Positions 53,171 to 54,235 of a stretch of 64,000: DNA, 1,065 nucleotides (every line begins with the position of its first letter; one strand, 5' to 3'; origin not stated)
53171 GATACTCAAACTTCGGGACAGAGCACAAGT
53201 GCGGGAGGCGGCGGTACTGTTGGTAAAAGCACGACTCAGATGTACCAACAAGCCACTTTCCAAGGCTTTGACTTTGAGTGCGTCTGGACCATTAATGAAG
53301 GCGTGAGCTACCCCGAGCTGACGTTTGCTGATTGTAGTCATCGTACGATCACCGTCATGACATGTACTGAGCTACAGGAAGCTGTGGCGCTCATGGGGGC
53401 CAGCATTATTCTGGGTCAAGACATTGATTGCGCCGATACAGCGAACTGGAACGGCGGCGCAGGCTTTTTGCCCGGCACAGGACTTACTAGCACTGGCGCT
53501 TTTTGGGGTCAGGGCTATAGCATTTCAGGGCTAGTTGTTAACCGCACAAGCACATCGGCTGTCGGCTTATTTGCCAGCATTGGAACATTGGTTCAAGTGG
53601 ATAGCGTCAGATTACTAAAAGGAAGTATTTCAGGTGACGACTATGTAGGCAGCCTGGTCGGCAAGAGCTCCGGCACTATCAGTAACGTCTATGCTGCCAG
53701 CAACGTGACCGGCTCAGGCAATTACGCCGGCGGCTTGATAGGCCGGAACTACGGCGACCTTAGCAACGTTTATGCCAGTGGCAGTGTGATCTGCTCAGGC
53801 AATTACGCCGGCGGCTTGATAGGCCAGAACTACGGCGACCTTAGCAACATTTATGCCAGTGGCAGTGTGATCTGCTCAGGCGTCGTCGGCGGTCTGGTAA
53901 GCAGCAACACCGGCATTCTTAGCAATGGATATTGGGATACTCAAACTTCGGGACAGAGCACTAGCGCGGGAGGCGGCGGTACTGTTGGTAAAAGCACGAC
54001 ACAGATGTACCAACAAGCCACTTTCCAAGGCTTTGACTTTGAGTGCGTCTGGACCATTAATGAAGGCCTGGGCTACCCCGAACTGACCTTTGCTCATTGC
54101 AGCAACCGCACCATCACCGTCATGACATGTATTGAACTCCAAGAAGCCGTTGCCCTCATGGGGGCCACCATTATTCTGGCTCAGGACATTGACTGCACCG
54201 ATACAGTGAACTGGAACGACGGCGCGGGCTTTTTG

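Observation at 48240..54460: Near-perfect intragenic tandem DNA repeats (84/87-bp units and a ~760-bp module duplication) predict length hypervariability of the giants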

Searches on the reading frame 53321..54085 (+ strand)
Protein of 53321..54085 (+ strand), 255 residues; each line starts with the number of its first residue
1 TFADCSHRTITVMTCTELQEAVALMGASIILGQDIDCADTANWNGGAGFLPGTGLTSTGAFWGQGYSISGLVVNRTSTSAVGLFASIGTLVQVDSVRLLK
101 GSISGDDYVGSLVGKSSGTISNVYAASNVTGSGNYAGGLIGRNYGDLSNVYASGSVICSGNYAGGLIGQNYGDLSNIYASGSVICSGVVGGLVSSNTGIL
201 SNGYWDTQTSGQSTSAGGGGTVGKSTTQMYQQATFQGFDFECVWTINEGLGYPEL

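Call 53: search_solved_structures(query=A3, max_evalue=0.01, show_alignments=1)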
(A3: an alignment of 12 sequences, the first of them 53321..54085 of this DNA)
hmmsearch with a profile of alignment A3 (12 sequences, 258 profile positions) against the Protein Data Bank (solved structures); distinct sequences matched with E-value up to 0.01: 6.
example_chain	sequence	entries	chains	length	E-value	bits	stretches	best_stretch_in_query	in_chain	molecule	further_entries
3n6z_A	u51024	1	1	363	3e-14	56.2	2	26-201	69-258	putative immunoglobulin A1 protease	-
6xja_P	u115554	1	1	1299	2.1e-11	46.9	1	27-213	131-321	Immunoglobulin A1 protease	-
7jgj_A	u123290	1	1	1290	2.3e-11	46.8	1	27-213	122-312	Immunoglobulin A1 protease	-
6xjb_A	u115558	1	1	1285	2.8e-11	46.5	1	27-213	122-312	Immunoglobulin A1 protease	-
7uvl_P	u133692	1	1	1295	4.1e-07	32.9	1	86-210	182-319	LPXTG-motif cell wall anchor domain protein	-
7uvk_A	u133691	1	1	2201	8.1e-07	31.9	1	86-210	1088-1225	IgA1 Protease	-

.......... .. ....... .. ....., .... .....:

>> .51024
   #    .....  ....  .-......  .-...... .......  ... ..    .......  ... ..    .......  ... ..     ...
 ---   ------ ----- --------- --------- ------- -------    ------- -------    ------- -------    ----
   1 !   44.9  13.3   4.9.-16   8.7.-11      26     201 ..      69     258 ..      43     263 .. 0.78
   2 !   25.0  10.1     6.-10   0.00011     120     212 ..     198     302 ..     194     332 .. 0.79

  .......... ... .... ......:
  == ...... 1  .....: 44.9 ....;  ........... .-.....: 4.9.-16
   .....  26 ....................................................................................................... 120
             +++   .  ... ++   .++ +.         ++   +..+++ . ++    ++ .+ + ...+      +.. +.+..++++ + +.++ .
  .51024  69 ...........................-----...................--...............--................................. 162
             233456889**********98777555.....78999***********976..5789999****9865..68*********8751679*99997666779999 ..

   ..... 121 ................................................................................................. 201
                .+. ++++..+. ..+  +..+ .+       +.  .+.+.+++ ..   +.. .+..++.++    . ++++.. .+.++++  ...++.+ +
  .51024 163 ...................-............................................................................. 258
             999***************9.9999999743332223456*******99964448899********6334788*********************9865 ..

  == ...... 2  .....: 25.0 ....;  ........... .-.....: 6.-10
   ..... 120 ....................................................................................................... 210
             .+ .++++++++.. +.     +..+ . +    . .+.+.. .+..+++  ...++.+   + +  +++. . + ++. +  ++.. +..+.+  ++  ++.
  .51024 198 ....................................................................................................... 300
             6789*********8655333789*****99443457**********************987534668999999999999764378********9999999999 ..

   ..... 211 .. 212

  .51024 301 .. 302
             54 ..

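Call 58: predict_structure(alignment_id=A3)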
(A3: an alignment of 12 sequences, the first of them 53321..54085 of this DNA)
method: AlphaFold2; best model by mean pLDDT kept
length: 255 residues; sequences in the alignment: 12
mean_pLDDT: 93.5   pTM: 0.91
mean pLDDT of the five models: 93.5, 93.2, 92.2, 92.0, 81.0
residues with pLDDT >= 90: 219; 70-90: 27; 50-70: 5; < 50: 4
segments of 3 or more residues with pLDDT < 50: 1-4
pLDDT, mean of each block of 10 residues (from residue 1): 61 97 91 98 96 84 95 97 96 97 98 98 97 97 97 96 97 97 96 95 96 85 96 92 91 89
secondary structure, 60 per line:
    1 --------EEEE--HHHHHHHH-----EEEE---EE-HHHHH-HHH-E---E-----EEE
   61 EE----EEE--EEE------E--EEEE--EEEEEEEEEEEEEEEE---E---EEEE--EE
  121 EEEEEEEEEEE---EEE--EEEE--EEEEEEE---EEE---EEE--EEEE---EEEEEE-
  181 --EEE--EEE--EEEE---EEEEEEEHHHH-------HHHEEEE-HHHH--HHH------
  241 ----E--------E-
elements in order: E9-12 H15-22 E28-31 H38-42 E58-62 E67-69 E72-74 E84-87 E90-105 E113-116 E119-131 E135-137 E140-143 E146-152 E156-158 E162-164 E167-170 E174-179 E183-185 E188-190 E193-196 E200-206 H207-210 E221-224 H226-229

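Call 60: fold_search(model_id=the predicted structure, library=pdb)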
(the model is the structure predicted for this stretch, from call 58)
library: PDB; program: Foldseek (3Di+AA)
matches with E <= 10: 150; with E <= 0.001: 0
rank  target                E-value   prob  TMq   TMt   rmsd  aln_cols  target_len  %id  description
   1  7uvl_P                1.2e-03  1.00  0.46  0.11   6.5       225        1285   16  IgA1 Protease with IgA1 substrate (released 2022-11-23)
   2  3n6z                  1.5e-03  1.00  0.59  0.46   6.0       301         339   18  Crystal structure of a putative immunoglobulin A1 protease (BACOVA_03286) from Bacteroides ovatus at 1.30 A resolution (released 2010-07-21)
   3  7b7a_A                1.3e-01  0.11  0.19  0.14  11.7       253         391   15  ENDO-POLYGALACTURONASE FROM ARABIDOPSIS THALIANA (released 2022-06-22)
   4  7xzb_A                1.6e-01  0.41  0.29  0.19   7.9       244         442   12  Mutant (Y242A) of the N-terminal domain of fucoidan lyase FdlA (released 2022-09-28)
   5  1czf_A                1.6e-01  0.08  0.18  0.16  13.7       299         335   14  ENDO-POLYGALACTURONASE II FROM ASPERGILLUS NIGER (released 1999-10-28)
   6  8tne_A                1.8e-01  0.38  0.32  0.27   9.9       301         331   10  Crystal structure of bacterial pectin methylesterase Pme8A from rumen Butyrivibrio (released 2023-08-16)
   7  1jta                  2.0e-01  0.10  0.20  0.16  14.1       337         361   12  Crystal Structure of Pectate Lyase A (C2 form) (released 2002-06-19)
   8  8jhh_B                2.1e-01  0.14  0.23  0.11  11.9       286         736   10  Glycoside hydrolase family 55 endo-beta-1,3-glucanase from Microdochium nivale (released 2024-04-03)
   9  6xjb                  2.2e-01  0.97  0.53  0.12   5.0       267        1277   16  IgA1 Protease (released 2020-12-09)
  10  7xzd_A                2.5e-01  0.51  0.33  0.21   8.5       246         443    8  Mutant (F179A) of the N-terminal domain of fucoidan lyase FdlA (released 2022-09-28)
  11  7xks                  2.7e-01  0.15  0.25  0.22  12.4       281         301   12  Crystal structure of an alkaline pectate lyase from Bacillus clausii (released 2023-03-29)
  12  7jgj_A                2.8e-01  0.97  0.52  0.12   6.8       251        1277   16  IgA1 Protease in complex with neutralizing mAb (released 2020-12-09)
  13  7bbv_A                3.1e-01  0.21  0.27  0.24  11.9       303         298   11  Pectate lyase B from Verticillium dahliae (released 2022-07-13)
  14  1qcx                  4.6e-01  0.23  0.31  0.24  12.1       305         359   13  PECTIN LYASE B (released 1999-05-19)
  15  7xzc_A                5.3e-01  0.13  0.24  0.16  11.5       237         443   10  Mutant (R240A) of the N-terminal domain of fucoidan lyase FdlA (released 2022-09-28)
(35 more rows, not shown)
